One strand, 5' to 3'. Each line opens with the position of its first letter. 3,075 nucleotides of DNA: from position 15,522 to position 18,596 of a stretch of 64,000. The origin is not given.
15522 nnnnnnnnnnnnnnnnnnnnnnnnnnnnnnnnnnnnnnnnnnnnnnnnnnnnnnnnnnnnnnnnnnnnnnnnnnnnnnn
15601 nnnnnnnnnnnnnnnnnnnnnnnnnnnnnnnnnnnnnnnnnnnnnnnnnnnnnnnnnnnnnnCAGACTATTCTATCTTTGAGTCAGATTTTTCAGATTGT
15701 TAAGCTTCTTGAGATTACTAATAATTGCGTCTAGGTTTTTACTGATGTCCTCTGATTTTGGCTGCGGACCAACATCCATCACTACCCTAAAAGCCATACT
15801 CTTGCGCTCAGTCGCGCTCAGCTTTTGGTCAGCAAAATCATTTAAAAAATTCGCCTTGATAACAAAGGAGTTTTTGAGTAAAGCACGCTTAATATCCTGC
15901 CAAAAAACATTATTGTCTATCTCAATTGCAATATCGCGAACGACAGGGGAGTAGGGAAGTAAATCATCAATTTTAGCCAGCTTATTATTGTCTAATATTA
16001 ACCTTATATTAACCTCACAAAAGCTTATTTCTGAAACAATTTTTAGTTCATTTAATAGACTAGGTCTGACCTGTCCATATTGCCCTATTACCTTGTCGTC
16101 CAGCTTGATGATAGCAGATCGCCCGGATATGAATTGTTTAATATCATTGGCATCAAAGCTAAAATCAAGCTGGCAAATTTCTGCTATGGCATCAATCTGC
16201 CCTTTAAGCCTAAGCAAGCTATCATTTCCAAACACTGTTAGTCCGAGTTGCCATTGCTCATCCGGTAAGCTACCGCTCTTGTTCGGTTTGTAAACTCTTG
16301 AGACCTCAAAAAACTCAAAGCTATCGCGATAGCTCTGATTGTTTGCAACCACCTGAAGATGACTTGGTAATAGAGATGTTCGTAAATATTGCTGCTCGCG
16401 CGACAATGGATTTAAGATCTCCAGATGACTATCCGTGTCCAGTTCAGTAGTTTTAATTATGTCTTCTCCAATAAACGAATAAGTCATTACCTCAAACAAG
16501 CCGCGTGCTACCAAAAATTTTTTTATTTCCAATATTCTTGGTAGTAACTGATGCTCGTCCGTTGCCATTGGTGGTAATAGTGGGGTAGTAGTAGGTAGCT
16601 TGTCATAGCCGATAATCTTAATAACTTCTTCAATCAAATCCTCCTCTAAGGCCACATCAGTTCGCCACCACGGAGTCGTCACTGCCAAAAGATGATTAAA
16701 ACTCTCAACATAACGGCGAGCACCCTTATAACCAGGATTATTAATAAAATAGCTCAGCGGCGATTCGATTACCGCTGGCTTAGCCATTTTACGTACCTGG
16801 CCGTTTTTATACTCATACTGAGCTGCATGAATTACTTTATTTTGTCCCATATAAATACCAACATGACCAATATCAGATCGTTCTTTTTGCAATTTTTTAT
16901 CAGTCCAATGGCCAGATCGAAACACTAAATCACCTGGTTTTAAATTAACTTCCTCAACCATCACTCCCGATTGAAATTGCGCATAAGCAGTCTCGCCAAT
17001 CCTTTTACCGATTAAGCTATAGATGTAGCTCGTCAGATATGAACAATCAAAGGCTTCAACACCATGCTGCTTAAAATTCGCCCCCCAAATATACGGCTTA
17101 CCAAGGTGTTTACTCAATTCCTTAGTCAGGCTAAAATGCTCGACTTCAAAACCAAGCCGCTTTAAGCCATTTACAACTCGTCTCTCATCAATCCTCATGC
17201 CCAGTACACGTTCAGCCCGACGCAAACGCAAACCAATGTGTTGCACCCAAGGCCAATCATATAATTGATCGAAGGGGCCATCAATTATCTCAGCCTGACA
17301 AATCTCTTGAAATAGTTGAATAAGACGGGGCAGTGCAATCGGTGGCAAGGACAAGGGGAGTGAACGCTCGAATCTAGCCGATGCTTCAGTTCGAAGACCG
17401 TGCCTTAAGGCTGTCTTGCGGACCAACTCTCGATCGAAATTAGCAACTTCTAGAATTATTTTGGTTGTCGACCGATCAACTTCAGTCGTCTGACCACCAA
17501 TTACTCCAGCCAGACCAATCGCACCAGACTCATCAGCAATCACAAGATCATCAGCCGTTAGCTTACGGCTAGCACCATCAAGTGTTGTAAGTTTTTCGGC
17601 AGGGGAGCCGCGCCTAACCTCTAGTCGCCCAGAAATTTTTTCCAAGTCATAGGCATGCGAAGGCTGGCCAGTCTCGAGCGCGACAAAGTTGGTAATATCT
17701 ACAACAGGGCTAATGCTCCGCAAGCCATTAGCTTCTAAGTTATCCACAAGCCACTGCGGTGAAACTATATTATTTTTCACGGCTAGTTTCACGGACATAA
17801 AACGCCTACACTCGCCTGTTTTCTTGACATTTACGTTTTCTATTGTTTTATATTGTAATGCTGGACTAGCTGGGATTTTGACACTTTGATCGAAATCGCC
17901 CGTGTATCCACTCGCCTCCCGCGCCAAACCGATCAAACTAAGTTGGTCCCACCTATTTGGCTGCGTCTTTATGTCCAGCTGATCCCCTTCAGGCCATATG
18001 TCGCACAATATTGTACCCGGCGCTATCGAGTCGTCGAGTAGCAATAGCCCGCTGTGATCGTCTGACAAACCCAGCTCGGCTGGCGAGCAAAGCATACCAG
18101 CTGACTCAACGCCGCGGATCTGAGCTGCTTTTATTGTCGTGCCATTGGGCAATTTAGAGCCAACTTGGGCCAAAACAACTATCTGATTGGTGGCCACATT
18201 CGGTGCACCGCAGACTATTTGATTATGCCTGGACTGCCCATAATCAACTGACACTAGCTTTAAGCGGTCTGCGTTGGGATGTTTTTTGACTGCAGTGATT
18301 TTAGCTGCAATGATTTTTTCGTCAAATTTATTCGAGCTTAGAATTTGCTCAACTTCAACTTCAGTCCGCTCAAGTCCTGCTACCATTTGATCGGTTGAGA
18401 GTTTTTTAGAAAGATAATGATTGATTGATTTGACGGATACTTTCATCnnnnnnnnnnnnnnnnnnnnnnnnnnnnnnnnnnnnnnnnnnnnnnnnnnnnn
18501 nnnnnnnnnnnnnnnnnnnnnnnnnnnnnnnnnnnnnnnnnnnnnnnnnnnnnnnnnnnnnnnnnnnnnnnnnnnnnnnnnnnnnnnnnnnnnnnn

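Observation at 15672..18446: A complete NlpC/P60 cell-wall peptidase domain is inserted inside PheT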

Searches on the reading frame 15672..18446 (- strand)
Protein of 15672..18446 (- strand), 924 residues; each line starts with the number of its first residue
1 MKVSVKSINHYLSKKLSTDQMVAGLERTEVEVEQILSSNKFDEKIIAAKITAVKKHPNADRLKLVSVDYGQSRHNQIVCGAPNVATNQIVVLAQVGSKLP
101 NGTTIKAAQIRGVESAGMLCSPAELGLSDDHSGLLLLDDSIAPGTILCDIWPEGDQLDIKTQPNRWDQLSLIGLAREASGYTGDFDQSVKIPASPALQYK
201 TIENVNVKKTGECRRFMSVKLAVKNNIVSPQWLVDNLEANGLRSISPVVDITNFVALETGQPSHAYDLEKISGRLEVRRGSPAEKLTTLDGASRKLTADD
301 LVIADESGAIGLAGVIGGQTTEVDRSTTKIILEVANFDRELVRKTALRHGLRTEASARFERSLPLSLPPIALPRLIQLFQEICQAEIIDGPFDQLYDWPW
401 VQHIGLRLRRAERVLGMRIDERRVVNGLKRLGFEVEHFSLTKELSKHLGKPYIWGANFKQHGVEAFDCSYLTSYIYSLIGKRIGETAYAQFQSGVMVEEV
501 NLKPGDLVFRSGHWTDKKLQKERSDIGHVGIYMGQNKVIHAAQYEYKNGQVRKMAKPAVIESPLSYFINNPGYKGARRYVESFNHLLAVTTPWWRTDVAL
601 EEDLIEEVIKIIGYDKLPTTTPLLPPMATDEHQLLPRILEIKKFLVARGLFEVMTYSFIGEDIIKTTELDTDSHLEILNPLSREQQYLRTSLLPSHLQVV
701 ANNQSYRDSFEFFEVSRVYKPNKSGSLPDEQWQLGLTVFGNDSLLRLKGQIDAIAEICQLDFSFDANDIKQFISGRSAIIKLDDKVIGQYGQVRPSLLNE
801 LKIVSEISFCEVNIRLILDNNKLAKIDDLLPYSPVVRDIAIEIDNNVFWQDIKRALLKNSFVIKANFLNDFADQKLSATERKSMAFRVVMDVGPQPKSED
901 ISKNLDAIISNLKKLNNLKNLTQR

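Call 3: search_protein_families(library=pfam, proteins=[window:15672-18446:-], max_evalue=0.01)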
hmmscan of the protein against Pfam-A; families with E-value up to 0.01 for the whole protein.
window:15672-18446:- (924 aa): 7 families
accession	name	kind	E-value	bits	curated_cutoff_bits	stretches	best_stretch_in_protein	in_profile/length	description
PF03483.22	B3_4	-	4.6e-57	192.9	29.3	1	213-384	2-174/174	B3/4 domain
PF17759.6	tRNA_synthFbeta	-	1.3e-39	136.4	22.4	1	617-814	1-214/214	Phenylalanyl tRNA synthetase beta chain CLM domain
PF01588.26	tRNA_bind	-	7e-19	68.2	27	1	46-145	2-95/96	Putative tRNA binding domain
PF03484.21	B5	-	1.9e-15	57.2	28.6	1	584-614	37-67/67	tRNA synthetase B5 domain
PF00877.26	NLPC_P60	-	4.1e-15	56.1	23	1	449-553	1-90/105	NlpC/P60 family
PF03147.19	FDX-ACB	-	3.3e-06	27.9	31.1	1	832-914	3-87/94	Ferredoxin-fold anticodon binding domain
PF05708.18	Peptidase_C92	-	0.0054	17.2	27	0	502-577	2-70/166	Permuted papain-like amidase enzyme, YaeF/YiiX, C92 family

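Call 4: search_protein_families(library=ncbifam, proteins=[window:15672-18446:-], max_evalue=0.01)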
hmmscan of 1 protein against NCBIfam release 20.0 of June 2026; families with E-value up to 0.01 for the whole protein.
window:15672-18446:- (924 aa): 17 families
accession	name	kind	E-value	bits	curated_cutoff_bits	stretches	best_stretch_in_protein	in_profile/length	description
TIGR00472.1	pheT_bact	equivalog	1.1e-175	586.2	402.65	2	1-437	1-441/798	phenylalanine--tRNA ligase subunit beta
NF001882.0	PRK00629.5-4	equivalog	1.8e-64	218.4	527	2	1-379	1-378/725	phenylalanine--tRNA ligase subunit beta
NF045760.1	YtpR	equivalog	1.4e-35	122.8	100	1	25-145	63-183/185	YtpR family tRNA-binding protein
TIGR00471.1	pheT_arch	equivalog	8.3e-32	110.4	282.65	1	586-816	317-549/551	phenylalanine--tRNA ligase subunit beta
NF045867.1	PheT_Nterm_rel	equivalog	4.8e-19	69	120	1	4-127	41-170/171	TyrS-associated PheT N-terminal domain-related protein TapR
NF010495.0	PRK13914.1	equivalog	3.6e-14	52.6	647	1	441-544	370-459/481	invasion associated endopeptidase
NF001879.0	PRK00629.5-1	equivalog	1.2e-11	43.9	840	1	16-276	17-274/718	phenylalanine--tRNA ligase subunit beta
NF038345.1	wall_hydro_RipC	exception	1.3e-09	38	425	1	447-544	261-342/362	peptidoglycan hydrolase RipC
NF008900.0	PRK12267.1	equivalog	2.3e-06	26.4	598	1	12-145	519-645/648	methionine--tRNA ligase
NF033742.1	NlpC_p60_RipB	exception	2.2e-05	24.2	335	1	445-546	85-184/206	NlpC/P60 family peptidoglycan endopeptidase RipB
NF007492.0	PRK10089.1-1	equivalog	2.5e-05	24.2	150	1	47-136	16-98/110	tRNA-binding protein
NF001100.0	PRK00133.1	equivalog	9e-05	21.2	587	1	26-123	561-654/676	methionine--tRNA ligase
TIGR00399.1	metG_C_term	equivalog_domain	0.00075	19.3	116.65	1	26-122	25-116/139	methionine--tRNA ligase subunit beta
NF046048.1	NlpC_P60_DIP1281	equivalog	0.0009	18.2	517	1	466-543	498-564/587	DIP1281 family NlpC/P60 protein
NF008096.1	PRK10838.1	equivalog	0.00095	19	186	1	466-542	93-160/189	bifunctional murein DD-endopeptidase/murein LD-carboxypeptidase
NF033741.1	NlpC_p60_RipA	exception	0.0075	15.3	625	0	447-542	338-431/457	NlpC/P60 family peptidoglycan endopeptidase RipA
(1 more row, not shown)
